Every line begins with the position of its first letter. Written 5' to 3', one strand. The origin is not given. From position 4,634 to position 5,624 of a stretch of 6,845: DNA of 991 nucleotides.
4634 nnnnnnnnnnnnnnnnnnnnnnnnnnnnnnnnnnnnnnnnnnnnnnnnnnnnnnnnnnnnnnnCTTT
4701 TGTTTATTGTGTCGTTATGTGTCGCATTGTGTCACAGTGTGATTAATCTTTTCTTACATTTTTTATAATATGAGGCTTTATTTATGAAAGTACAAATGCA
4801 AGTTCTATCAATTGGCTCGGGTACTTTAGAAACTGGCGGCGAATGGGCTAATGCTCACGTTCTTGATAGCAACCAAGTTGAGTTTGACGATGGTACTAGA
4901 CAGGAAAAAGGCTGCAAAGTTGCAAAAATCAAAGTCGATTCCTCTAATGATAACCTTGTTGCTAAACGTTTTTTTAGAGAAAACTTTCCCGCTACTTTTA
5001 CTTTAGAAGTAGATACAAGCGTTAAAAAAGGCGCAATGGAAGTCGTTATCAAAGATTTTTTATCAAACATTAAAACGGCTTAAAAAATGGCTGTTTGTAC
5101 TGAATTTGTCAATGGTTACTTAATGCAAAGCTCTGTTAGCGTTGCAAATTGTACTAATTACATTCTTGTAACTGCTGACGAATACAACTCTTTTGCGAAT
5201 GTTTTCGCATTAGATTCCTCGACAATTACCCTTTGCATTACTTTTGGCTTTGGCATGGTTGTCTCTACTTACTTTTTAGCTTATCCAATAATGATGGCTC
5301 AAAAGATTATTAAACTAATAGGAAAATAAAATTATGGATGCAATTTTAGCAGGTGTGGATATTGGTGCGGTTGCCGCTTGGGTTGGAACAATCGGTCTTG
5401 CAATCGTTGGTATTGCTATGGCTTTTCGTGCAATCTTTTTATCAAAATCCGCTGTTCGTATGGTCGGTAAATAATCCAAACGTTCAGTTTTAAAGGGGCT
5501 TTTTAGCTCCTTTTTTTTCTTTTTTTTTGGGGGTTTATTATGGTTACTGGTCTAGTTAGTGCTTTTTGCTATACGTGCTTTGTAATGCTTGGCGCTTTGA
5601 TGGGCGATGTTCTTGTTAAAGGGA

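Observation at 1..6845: The window is a complete, circularly permuted 6701-bp inovirus-like genome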

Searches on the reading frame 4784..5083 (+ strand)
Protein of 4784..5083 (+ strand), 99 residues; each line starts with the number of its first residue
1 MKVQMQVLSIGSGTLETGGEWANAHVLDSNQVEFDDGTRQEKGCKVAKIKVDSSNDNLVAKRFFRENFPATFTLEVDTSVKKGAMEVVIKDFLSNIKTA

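Call 6: search_protein_families(library=pfam, max_evalue=1, proteins=[window:4784-5083:+])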
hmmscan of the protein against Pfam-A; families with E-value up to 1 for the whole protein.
window:4784-5083:+ (99 aa): 0 families

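Call 7: search_protein_families(library=phrogs, max_evalue=0.1, proteins=[window:4784-5083:+])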
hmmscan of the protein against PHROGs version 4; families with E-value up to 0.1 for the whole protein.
window:4784-5083:+ (99 aa): 1 family
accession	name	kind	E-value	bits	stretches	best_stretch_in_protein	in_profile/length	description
phrog_14411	-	unknown function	2.6e-09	38.1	1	17-92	19-93/102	-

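Call 39: search_solved_structures(query=window:4784-5083:+, max_evalue=10)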
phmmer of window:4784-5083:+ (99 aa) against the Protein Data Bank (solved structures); distinct sequences matched with E-value up to 10: 3.
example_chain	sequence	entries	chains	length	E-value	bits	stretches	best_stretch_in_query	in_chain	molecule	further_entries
7zs6_AAA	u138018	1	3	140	0.43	14.5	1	52-82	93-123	Reactive intermediate deaminase A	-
6tcd_A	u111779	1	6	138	0.44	14.4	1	8-88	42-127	Ribonuclease UK114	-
3nea_A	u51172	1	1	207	1.7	12.6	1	14-68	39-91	Peptidyl-tRNA hydrolase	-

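Call 43: find_homologous_proteins(query=window:4784-5083:+, max_evalue=0.001)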
Query window:4784-5083:+ (99 aa): 6 proteins with E <= 0.001 among 8 candidates.
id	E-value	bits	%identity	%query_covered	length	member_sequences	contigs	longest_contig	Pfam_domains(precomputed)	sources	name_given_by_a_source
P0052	2.6e-57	209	100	100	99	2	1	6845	-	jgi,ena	-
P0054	5.3e-41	156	79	96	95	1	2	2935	-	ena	-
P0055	5.0e-40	153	74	100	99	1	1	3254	-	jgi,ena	-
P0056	2.1e-38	148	73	98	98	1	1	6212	-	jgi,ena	-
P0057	2.3e-37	145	71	98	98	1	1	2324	-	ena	-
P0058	1.0e-30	124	62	100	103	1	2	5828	-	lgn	-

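Call 45: find_encoding_contigs(protein=P0056, flank=10000)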
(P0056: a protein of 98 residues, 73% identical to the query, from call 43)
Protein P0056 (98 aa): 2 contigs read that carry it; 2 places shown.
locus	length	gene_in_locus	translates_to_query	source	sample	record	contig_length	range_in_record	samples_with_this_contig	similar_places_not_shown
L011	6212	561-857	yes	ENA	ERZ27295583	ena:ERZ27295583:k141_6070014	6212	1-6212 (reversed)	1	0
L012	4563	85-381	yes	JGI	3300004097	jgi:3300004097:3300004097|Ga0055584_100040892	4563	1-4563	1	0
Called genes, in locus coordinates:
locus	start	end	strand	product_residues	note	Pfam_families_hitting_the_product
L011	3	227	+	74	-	?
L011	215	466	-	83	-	-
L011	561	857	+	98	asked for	-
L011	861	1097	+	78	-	-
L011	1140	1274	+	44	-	-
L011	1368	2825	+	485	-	-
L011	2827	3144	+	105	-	-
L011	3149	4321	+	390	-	PF05707:Zot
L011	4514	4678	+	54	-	-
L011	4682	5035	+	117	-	-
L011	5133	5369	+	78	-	-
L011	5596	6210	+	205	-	?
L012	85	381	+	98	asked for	-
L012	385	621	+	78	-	-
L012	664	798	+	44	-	-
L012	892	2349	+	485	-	-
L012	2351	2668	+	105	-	-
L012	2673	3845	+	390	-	PF05707:Zot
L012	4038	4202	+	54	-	-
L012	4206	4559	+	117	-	-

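Call 54: predict_structure(alignment_id=A1)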
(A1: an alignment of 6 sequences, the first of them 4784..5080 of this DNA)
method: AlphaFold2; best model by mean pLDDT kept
length: 99 residues; sequences in the alignment: 6
mean_pLDDT: 50.2   pTM: 0.30
mean pLDDT of the five models: 50.2, 48.3, 47.6, 42.4, 40.3
residues with pLDDT >= 90: 0; 70-90: 0; 50-70: 58; < 50: 41
segments of 3 or more residues with pLDDT < 50: 14-18, 33-35, 37-42, 77-86, 90-99
pLDDT, mean of each block of 10 residues (from residue 1): 53 50 55 45 52 54 54 49 45 44
secondary structure, 60 per line:
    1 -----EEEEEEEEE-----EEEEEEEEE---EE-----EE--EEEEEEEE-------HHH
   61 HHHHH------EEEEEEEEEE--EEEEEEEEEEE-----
elements in order: E6-14 E20-28 E43-50 H58-65 E72-81 E84-94

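Call 56: search_solved_structures(query=A1, max_evalue=10)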
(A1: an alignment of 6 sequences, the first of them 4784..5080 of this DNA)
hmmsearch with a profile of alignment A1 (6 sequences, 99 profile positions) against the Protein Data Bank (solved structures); distinct sequences matched with E-value up to 10: 1.
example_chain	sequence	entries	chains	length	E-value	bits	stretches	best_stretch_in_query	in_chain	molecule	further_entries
7zs6_AAA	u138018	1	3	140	0.46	14.1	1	35-83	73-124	Reactive intermediate deaminase A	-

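Call 57: fold_search(model_id=the predicted structure, library=pdb)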
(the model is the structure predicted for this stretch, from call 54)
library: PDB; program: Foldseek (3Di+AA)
matches with E <= 10: 735; with E <= 0.001: 0
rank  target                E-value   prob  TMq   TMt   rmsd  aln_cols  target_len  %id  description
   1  6cqo_H                4.2e-03  1.00  0.55  0.59   5.3        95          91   10  Crystal Structure of mitochondrial single-stranded DNA binding proteins from S. cerevisiae (SeMet Labeled), Rim1 (Form (released 2018-05-30)
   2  6cqk_B                7.8e-03  1.00  0.53  0.55   4.3        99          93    9  Crystal Structure of mitochondrial single-stranded DNA binding proteins from S. cerevisiae, Rim1 (Form1) (released 2018-05-30)
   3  6cqm_E                8.3e-03  1.00  0.51  0.53   5.1        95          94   10  Crystal Structure of mitochondrial single-stranded DNA binding proteins from S. cerevisiae, Rim1 (Form2) (released 2018-05-30)
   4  6cqm_A                1.1e-02  1.00  0.55  0.57   4.8        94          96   13  Crystal Structure of mitochondrial single-stranded DNA binding proteins from S. cerevisiae, Rim1 (Form2) (released 2018-05-30)
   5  5odn_E                1.2e-02  0.99  0.45  0.43   7.6       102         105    8  Salinibacter ruber Single-Strand Binding protein (released 2018-08-01)
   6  3fhw_A                1.4e-02  1.00  0.55  0.55   5.6       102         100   11  Crystal structure of the protein priB from Bordetella parapertussis. Northeast Structural Genomics Consortium target B (released 2008-12-30)
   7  5odp_A                1.4e-02  0.99  0.47  0.47   6.8       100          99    8  Salinibacter ruber Single-Strand Binding protein D17K D71K mutant (released 2018-08-01)
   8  4dam_D                1.6e-02  0.98  0.39  0.37   8.9       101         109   12  Crystal structure of small single-stranded DNA-binding protein from Streptomyces coelicolor (released 2013-01-16)
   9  3afq_D                1.7e-02  0.99  0.44  0.42   7.5       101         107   13  Crystal structure of the single-stranded DNA binding protein from Mycobacterium leprae (Form II) (released 2010-10-06)
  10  5odn_G                1.9e-02  0.99  0.48  0.47   7.2       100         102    8  Salinibacter ruber Single-Strand Binding protein (released 2018-08-01)
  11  3pgz_A                2.0e-02  0.98  0.44  0.41   7.8       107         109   12  Crystal structure of a single strand binding protein (SSB) from bartonella henselae (released 2010-12-22)
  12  4dam_K                2.4e-02  0.98  0.45  0.41   8.8       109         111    9  Crystal structure of small single-stranded DNA-binding protein from Streptomyces coelicolor (released 2013-01-16)
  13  6cqk_A                2.8e-02  1.00  0.55  0.58   5.4        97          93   12  Crystal Structure of mitochondrial single-stranded DNA binding proteins from S. cerevisiae, Rim1 (Form1) (released 2018-05-30)
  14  3tqy_B                2.8e-02  0.94  0.40  0.38   8.4       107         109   10  Structure of a single-stranded DNA-binding protein (ssb), from Coxiella burnetii (released 2011-09-21)
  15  1se8                  3.0e-02  0.99  0.49  0.27   7.2       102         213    9  Structure of single-stranded DNA-binding protein (SSB) from D. radiodurans (released 2004-06-15)
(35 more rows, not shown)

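Call 62: search_protein_families(library=ncbifam, max_evalue=0.01, proteins=[window:4784-5083:+])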
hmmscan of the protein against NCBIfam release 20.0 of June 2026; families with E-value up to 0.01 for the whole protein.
window:4784-5083:+ (99 aa): 0 families

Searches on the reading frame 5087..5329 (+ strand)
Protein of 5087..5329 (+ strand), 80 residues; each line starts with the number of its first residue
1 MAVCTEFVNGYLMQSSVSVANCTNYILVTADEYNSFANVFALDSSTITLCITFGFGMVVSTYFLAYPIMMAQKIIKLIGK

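Call 6: search_protein_families(library=pfam, max_evalue=1, proteins=[window:5087-5329:+])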
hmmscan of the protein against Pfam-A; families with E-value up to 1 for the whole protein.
window:5087-5329:+ (80 aa): 1 family
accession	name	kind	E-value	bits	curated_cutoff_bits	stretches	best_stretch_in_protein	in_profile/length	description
PF01080.22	Presenilin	-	0.35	10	34.3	1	4-73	86-152/408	Presenilin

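Call 7: search_protein_families(library=phrogs, max_evalue=0.1, proteins=[window:5087-5329:+])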
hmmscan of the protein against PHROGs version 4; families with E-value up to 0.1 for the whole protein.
window:5087-5329:+ (80 aa): 4 families
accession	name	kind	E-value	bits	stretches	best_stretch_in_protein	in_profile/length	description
phrog_2924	-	unknown function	1.1e-13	52.4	1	1-77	1-79/80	-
phrog_969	-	unknown function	2.1e-10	41.8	1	1-63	1-68/79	-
phrog_22498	-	unknown function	0.0002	22.3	1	41-76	33-68/70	-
phrog_28027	-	unknown function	0.022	15.8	1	15-74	18-73/77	-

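Call 62: search_protein_families(library=ncbifam, max_evalue=0.01, proteins=[window:5087-5329:+])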
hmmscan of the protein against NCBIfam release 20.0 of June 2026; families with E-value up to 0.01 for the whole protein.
window:5087-5329:+ (80 aa): 0 families

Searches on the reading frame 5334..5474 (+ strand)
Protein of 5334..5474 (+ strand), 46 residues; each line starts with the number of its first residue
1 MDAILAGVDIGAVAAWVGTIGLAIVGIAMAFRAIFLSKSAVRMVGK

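Call 6: search_protein_families(library=pfam, max_evalue=1, proteins=[window:5334-5474:+])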
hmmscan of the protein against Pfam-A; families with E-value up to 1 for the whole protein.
window:5334-5474:+ (46 aa): 0 families

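Call 7: search_protein_families(library=phrogs, max_evalue=0.1, proteins=[window:5334-5474:+])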
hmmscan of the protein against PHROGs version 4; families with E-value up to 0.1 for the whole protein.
window:5334-5474:+ (46 aa): 5 families
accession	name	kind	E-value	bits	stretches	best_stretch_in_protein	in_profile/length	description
phrog_3354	-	head and packaging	1.3e-12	48.3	1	1-42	1-42/44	major capsid protein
phrog_6548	-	head and packaging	3.6e-11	44.2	1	1-42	36-77/79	major coat protein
phrog_28600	-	head and packaging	3.7e-07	31.2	1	1-42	39-80/82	major head protein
phrog_30257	-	unknown function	0.021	15.9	1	1-33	5-37/124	-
phrog_1953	-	unknown function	0.081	13.8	1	14-34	7-27/60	-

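Call 34: find_encoding_contigs(protein=window:5334-5474:+, flank=10000, max_places=10)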
Protein window:5334-5474:+ (46 aa): 2 contigs read that carry it; 2 places shown.
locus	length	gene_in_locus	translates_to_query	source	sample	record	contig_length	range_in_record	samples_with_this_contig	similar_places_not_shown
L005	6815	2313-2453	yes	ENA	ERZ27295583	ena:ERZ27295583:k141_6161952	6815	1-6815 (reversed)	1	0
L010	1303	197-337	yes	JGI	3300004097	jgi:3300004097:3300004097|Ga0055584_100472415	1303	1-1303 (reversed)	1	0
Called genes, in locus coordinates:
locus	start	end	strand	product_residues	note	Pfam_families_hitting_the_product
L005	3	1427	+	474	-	?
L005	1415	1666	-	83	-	-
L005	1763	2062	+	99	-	-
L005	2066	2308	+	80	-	-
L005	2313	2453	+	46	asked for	-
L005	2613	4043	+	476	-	-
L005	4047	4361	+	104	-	-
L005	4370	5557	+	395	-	PF05707:Zot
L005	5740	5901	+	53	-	-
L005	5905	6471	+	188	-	-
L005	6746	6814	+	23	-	?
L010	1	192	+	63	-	?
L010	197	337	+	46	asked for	-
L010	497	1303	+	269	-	?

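Call 62: search_protein_families(library=ncbifam, max_evalue=0.01, proteins=[window:5334-5474:+])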
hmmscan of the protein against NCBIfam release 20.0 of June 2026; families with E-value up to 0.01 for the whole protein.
window:5334-5474:+ (46 aa): 0 families

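Call 110: search_dna_similar(query=window:5334-5474:+, collection=phages, mode=protein, max_evalue=0.01, max_rows=15)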
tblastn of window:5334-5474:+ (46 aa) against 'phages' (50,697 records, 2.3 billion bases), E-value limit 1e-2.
Records with a match: 9; places in all: 9; records where one place covers at least 80% of the query: 9.
Best place of each record, by identity: <60% 9.
By first word of the organism name: Vibrio 4; Phage 2; Inoviridae 1; Lentisphaerae 1; Pseudomonas 1.
By host as written in the record: Lentisphaerae bacterium WC36 2; - 2; Vibrio cholerae O139 strain BO4 2; Vibrio cholerae O139 strain ND1 2; Pseudomonas aeruginosa 1.
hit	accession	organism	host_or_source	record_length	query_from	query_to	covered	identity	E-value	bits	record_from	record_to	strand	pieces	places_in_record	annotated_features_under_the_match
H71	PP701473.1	Phage WC36-1-filamentous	Lentisphaerae bacterium WC36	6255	1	42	91%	54.8%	3e-6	47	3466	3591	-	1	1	record has no annotation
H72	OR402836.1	Phage WC36-1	-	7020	1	42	91%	54.8%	3e-6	47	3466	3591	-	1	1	record has no annotation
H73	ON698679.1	Inoviridae phage WC36-1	-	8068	1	42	91%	54.8%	3e-6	47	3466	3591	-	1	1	record has no annotation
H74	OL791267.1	Lentisphaerae phage WC36-1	Lentisphaerae bacterium WC36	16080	1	42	91%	54.8%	3e-6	47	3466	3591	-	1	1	record has no annotation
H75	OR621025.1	Pseudomonas phage 17897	Pseudomonas aeruginosa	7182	1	42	91%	47.6%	4e-3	38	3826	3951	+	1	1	CoaB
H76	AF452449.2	Vibrio phage VSKK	Vibrio cholerae O139 strain BO4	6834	1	42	91%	47.6%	6e-3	37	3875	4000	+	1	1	putative major coat protein precursor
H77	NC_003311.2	Vibrio phage VSKK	Vibrio cholerae O139 strain BO4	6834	1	42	91%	47.6%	6e-3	37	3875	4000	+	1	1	putative major coat protein precursor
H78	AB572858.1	Vibrio phage ND1-fs1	Vibrio cholerae O139 strain ND1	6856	1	42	91%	47.6%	6e-3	37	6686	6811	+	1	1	putative major coat protein precursor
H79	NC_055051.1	Vibrio phage ND1-fs1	Vibrio cholerae O139 strain ND1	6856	1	42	91%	47.6%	6e-3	37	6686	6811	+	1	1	putative major coat protein precursor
